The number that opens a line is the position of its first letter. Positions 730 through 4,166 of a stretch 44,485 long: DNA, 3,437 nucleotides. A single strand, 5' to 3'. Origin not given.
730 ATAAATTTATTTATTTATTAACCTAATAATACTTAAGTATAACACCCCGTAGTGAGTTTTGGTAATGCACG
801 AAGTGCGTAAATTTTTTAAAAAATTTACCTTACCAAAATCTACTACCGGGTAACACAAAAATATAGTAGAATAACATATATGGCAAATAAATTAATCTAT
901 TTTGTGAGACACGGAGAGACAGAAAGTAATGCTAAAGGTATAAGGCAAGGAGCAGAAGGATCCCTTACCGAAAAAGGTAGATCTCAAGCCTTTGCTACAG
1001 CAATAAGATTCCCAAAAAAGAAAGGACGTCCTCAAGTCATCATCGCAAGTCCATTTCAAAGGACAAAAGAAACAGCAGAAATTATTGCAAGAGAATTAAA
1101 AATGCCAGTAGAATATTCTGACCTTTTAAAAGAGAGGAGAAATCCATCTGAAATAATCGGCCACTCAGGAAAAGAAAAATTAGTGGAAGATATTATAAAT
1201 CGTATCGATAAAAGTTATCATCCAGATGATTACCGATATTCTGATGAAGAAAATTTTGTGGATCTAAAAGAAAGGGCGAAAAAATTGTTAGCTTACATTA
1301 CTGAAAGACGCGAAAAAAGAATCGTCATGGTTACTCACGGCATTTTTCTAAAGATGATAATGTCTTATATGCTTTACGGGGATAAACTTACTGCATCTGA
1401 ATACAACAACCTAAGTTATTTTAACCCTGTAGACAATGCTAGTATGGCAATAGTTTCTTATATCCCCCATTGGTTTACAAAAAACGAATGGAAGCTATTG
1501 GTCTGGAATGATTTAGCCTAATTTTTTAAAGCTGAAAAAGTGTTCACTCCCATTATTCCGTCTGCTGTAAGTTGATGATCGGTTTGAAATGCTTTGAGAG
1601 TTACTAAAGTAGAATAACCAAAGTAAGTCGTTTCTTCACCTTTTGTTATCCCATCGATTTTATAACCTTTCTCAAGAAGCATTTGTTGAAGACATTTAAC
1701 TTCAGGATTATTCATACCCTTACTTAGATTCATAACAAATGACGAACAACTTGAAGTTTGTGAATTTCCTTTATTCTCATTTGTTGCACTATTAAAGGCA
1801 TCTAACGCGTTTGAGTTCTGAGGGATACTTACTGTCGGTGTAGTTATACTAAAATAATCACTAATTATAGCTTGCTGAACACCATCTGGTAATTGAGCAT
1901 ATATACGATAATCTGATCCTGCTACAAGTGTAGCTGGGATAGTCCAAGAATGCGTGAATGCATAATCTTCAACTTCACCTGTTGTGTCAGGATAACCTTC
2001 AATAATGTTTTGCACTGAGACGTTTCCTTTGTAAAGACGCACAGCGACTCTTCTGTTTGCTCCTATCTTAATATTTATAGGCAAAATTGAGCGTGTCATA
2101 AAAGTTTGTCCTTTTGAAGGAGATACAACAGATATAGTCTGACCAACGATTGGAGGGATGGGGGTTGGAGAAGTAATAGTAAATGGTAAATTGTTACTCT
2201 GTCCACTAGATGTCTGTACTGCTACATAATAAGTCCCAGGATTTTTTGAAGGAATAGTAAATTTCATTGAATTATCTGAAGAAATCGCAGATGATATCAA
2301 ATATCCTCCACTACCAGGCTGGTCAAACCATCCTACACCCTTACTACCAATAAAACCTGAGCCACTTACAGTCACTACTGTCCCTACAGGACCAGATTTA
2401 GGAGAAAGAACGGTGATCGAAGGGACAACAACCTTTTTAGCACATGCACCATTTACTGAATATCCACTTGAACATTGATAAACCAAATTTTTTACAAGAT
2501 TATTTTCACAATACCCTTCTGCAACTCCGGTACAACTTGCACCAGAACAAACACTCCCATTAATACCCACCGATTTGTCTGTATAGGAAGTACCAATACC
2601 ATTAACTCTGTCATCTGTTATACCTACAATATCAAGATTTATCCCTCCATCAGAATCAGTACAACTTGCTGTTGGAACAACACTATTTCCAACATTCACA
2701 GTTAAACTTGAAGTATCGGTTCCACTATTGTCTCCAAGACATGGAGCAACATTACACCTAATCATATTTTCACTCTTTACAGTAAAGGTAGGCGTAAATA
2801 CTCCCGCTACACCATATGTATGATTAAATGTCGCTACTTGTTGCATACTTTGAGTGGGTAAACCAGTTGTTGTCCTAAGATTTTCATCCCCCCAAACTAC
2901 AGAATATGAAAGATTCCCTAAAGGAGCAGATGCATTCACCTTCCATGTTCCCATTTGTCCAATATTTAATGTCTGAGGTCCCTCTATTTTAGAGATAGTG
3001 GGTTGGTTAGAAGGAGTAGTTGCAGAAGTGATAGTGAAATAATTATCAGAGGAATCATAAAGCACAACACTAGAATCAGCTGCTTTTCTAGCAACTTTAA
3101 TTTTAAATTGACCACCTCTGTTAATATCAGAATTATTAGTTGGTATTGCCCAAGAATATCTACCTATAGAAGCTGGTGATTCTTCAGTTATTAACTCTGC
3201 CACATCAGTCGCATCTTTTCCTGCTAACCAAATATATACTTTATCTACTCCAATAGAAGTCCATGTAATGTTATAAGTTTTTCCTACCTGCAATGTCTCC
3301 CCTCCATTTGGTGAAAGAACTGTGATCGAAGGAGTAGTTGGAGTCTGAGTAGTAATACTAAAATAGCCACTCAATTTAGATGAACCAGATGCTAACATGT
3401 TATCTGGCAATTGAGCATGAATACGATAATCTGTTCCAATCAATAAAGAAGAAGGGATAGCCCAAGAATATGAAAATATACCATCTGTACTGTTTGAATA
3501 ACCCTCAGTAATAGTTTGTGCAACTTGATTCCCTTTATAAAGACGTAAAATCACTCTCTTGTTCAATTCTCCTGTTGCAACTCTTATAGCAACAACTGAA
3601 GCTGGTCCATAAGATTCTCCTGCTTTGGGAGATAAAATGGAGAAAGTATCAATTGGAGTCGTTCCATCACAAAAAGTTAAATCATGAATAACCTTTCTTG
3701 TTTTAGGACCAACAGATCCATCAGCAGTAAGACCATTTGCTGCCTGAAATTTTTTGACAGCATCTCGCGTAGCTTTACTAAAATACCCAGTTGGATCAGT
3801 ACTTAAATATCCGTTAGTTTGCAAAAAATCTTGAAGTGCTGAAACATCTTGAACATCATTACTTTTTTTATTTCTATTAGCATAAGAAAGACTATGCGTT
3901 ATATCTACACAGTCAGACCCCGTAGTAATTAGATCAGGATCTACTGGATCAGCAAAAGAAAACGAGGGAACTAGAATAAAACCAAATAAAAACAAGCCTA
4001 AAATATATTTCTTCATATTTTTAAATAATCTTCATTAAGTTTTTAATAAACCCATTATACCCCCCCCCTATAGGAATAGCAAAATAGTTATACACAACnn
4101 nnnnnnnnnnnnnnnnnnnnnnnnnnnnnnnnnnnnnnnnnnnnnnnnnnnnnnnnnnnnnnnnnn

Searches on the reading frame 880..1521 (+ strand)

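Call 42: search_protein_families(library=pfam, proteins=[window:880-1521:+], max_evalue=0.001)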
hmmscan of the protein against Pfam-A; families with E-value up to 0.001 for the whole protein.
window:880-1521:+ (213 aa): 1 family
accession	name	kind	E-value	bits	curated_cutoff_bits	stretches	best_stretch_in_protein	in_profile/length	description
PF00300.27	His_Phos_1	-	1.5e-32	113.3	21.7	1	6-211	1-193/194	Histidine phosphatase superfamily (branch 1)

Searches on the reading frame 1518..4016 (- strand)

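Call 42: search_protein_families(library=pfam, proteins=[window:1518-4016:-], max_evalue=0.001)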
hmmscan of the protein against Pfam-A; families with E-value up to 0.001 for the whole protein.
window:1518-4016:- (832 aa): 3 families
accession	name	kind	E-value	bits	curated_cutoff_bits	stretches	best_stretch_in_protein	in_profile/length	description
PF01471.23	PG_binding_1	-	3.6e-30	104.4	23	2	56-109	3-56/57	Putative peptidoglycan binding domain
PF10342.15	Kre9_KNH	-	5.2e-11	43.6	24.6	1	235-318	1-86/94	Kre9/KNH-like N-terminal Ig-like domain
PF01833.30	TIG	-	1.9e-06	28.2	20.9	1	532-614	1-84/84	IPT/TIG domain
